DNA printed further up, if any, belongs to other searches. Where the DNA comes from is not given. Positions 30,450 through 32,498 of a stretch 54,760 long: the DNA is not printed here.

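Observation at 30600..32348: B12-binding radical SAM enzyme with a hydrophobic C-terminal extension inside a glycan operon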

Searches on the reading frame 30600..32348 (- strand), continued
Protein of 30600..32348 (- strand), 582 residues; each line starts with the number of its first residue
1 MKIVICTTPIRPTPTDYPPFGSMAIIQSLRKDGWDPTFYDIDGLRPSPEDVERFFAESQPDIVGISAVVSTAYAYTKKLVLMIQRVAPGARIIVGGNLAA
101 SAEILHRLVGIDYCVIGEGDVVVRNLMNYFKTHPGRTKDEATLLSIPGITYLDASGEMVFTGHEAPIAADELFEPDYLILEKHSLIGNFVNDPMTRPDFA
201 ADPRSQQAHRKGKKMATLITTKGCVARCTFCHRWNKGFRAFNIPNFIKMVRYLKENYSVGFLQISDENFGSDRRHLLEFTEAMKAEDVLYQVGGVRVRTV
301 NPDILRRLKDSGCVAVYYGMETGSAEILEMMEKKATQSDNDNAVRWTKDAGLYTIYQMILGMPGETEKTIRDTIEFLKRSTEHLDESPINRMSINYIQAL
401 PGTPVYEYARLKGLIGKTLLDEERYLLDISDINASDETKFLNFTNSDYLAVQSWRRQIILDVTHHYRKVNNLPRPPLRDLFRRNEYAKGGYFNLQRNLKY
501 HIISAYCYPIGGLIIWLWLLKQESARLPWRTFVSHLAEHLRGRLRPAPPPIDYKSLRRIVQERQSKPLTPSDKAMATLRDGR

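Call 27: fold_search(model_id=the predicted structure, library=pdb)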
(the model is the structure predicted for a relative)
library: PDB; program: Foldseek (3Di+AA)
matches with E <= 10: 1664; with E <= 0.001: 27
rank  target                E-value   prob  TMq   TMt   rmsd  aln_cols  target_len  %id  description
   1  9ccb                  5.9e-17  1.00  0.49  0.66  11.4       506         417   19  X-ray crystal structure of methyl-coenzyme M reductase glutamine methylase (MgmA) from Methanothermobacter marburgensis  (released 2025-01-01)
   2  6wte_A                3.7e-16  1.00  0.51  0.52  12.2       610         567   14  Structure of radical S-adenosylmethionine methyltransferase, TsrM, from Kitasatospora setae with cobalamin and [4Fe-4S (released 2020-12-23)
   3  6wtf_A                4.2e-16  1.00  0.50  0.54   7.7       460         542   18  Structure of radical S-adenosylmethionine methyltransferase, TsrM, from Kitasatospora setae with tryptophan substrate  (released 2020-12-23)
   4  6wtf_B                8.7e-16  1.00  0.49  0.53   7.8       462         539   18  Structure of radical S-adenosylmethionine methyltransferase, TsrM, from Kitasatospora setae with tryptophan substrate  (released 2020-12-23)
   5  6wte_B                2.2e-15  1.00  0.50  0.55   7.5       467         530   18  Structure of radical S-adenosylmethionine methyltransferase, TsrM, from Kitasatospora setae with cobalamin and [4Fe-4S (released 2020-12-23)
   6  6fd2_A                2.4e-15  1.00  0.52  0.65   7.5       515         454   18  Radical SAM 1,2-diol dehydratase AprD4 in complex with its substrate paromamine (released 2018-01-17)
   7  5ul4                  9.8e-15  1.00  0.50  0.41  17.5       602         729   15  Structure of Cobalamin-dependent S-adenosylmethionine radical enzyme OxsB with aqua-cobalamin and S-adenosylmethionine b (released 2017-04-19)
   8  6fd2_B                1.0e-14  1.00  0.54  0.67   6.0       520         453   17  Radical SAM 1,2-diol dehydratase AprD4 in complex with its substrate paromamine (released 2018-01-17)
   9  5ul2                  1.8e-14  1.00  0.51  0.41  17.8       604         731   15  Structure of Apo, SeMet-labeled Cobalamin-dependent S-adenosylmethionine radical enzyme OxsB (released 2017-04-19)
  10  5ul3                  6.6e-14  1.00  0.51  0.41  17.8       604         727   15  Structure of Cobalamin-dependent S-adenosylmethionine radical enzyme OxsB with aqua-cobalamin bound (released 2017-04-19)
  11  9n1b                  8.4e-12  1.00  0.51  0.48  11.8       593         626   15  Crystal structure of CysS from Corallococcus sp. CA054B with 5'-deoxyadenosine, methionine, and pantetheinylated 3-metho (released 2026-01-28)
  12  7kdx_B                9.8e-12  1.00  0.51  0.45  15.9       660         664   15  Crystal structure of Streptomyces tokunonesis TokK with hydroxycobalamin, 5'-deoxyadenosine, and methionine (released 2022-01-12)
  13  9n1c                  1.0e-11  1.00  0.50  0.47  12.2       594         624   15  Crystal structure of CysS from Corallococcus sp. CA054B with 5'-deoxyadenosine, methionine, and pantetheinylated 3-ethox (released 2026-01-28)
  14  7kdx_A                2.2e-11  1.00  0.50  0.45  16.8       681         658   16  Crystal structure of Streptomyces tokunonesis TokK with hydroxycobalamin, 5'-deoxyadenosine, and methionine (released 2022-01-12)
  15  9n1d                  5.0e-11  1.00  0.49  0.46  11.8       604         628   15  Crystal structure of CysS from Corallococcus sp. CA054B with 5'-deoxyadenosine and methionine bound (released 2026-01-28)
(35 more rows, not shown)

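Call 30: search_protein_families(library=pfam, proteins=[L049:8415-9989:+, L034:7982-9871:+, L042:11616-12644:+, L041:2956-4182:+, L079:18344-19120:-, L025:5377-7197:+, L001:3817-5565:-, L015:2-1114:+, L003:1436-2461:+, L017:11247-12929:+], max_evalue=0.0001)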
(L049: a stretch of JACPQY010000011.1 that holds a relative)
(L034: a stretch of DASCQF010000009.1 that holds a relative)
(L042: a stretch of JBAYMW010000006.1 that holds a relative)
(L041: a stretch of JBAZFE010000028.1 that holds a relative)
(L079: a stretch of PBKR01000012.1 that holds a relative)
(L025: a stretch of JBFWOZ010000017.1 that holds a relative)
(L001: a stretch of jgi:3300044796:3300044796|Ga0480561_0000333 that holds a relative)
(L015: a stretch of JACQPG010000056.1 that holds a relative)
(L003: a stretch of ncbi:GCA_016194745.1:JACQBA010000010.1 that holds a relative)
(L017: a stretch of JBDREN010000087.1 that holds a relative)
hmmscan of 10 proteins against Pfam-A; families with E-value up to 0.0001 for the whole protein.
L049:8415-9989:+ (525 aa): 2 families
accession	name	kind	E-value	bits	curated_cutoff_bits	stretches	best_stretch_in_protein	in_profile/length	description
PF02310.24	B12-binding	-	2.4e-17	63.3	32.1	1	23-132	12-120/121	B12 binding domain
PF04055.27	Radical_SAM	-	4.8e-15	56.6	29.5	1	209-375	2-165/166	Radical SAM superfamily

L034:7982-9871:+ (630 aa): 3 families
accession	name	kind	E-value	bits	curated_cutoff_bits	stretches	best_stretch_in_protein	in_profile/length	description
PF03102.20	NeuB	-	7.9e-44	150.4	22.1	1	70-297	3-238/241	NeuB family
PF02348.25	CTP_transf_3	-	5.5e-21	75.8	22.6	1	377-585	2-212/217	Cytidylyltransferase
PF12804.13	NTP_transf_3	-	8.9e-07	29.7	27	1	381-490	10-113/160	MobA-like NTP transferase domain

L042:11616-12644:+ (343 aa): 9 families
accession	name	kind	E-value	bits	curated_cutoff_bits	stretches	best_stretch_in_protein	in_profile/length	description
PF16363.11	GDP_Man_Dehyd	-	1.1e-68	232.6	27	1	20-323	1-332/332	GDP-mannose 4,6 dehydratase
PF01370.27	Epimerase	-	2.9e-53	181.2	20.9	1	19-256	1-240/240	NAD dependent epimerase/dehydratase family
PF01073.25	3Beta_HSD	-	1.2e-23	84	22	1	20-239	1-225/280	3-beta hydroxysteroid dehydrogenase/isomerase family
PF02719.21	Polysacc_synt_2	-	1.2e-17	64.5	20.2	1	19-275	1-248/293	Polysaccharide biosynthesis protein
PF13460.12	NAD_binding_10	-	5.8e-13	49.5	27.2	1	23-146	1-105/184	NAD(P)H-binding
PF07993.18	NAD_binding_4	-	2.2e-12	47.1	20.1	1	21-195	1-209/258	Male sterility protein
PF00106.31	adh_short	-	1.1e-08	35.2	26.6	1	18-178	2-164/195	short chain dehydrogenase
PF05368.20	NmrA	-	1.2e-08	35.3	27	1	16-138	2-106/298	NmrA-like family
PF04321.23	RmlD_sub_bind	-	1.3e-06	28.1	27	1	18-173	2-135/287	RmlD substrate binding domain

L041:2956-4182:+ (409 aa): 1 family
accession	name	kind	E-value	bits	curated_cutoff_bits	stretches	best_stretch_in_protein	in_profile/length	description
PF01041.23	DegT_DnrJ_EryC1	-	3.4e-100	336.2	19.8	1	32-403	5-360/360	DegT/DnrJ/EryC1/StrS aminotransferase family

L079:18344-19120:- (259 aa): 3 families
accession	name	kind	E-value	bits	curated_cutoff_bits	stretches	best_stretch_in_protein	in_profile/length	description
PF13561.12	adh_short_C2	-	3.1e-52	178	27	1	18-255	5-236/236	Enoyl-(Acyl carrier protein) reductase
PF00106.31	adh_short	-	5.9e-45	153.6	26.6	1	10-191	1-182/195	short chain dehydrogenase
PF23441.1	SDR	-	8.1e-05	22.6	27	0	7-253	5-254/258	SDR-like rossmann domain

L025:5377-7197:+ (607 aa): 0 families

L001:3817-5565:- (583 aa): 6 families
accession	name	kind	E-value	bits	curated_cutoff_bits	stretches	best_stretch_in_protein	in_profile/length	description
PF13489.12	Methyltransf_23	-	6.1e-29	101.3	27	1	334-484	11-161/164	Methyltransferase domain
PF08241.18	Methyltransf_11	-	2.5e-16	60.5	21.2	1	349-439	1-95/95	Methyltransferase domain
PF08242.18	Methyltransf_12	-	1.4e-15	58.2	30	1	349-437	1-98/98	Methyltransferase domain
PF13649.12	Methyltransf_25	-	5.4e-15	56.3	27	1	348-435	1-97/97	Methyltransferase domain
PF07021.18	MetW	-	3.5e-09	37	21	1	346-448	15-116/193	Methionine biosynthesis protein MetW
PF13847.12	Methyltransf_31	-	4e-09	36.7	27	1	347-443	6-113/145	Methyltransferase domain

L015:2-1114:+ (371 aa): 3 families
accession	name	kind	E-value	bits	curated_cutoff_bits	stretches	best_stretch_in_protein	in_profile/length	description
PF00005.33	ABC_tran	-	1.9e-26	93.8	25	1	154-307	1-137/137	ABC transporter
PF02463.25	SMC_N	-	7.9e-06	25.9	40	0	279-347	137-209/220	RecF/RecN/SMC N terminal domain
PF13304.12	AAA_21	-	0.0001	23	27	0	226-335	211-298/304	AAA domain, putative AbiEii toxin, Type IV TA system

L003:1436-2461:+ (342 aa): 2 families
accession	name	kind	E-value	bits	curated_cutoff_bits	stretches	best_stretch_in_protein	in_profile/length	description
PF00483.29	NTP_transferase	-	2.8e-33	115.9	21.2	1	112-335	2-239/245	Nucleotidyl transferase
PF12804.13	NTP_transf_3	-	2.8e-13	50.8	27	1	112-267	1-147/160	MobA-like NTP transferase domain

L017:11247-12929:+ (561 aa): 3 families
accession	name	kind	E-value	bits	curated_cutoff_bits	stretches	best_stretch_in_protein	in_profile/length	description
PF02826.25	2-Hacid_dh_C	-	1.1e-56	191.4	25.1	1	366-533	1-178/178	D-isomer specific 2-hydroxyacid dehydrogenase, NAD binding domain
PF00389.36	2-Hacid_dh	-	1.5e-17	64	24.6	1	288-556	27-125/134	D-isomer specific 2-hydroxyacid dehydrogenase, catalytic domain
PF00670.27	AdoHcyase_NAD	-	1e-05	26.1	27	1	386-483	11-109/162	S-adenosyl-L-homocysteine hydrolase, NAD binding domain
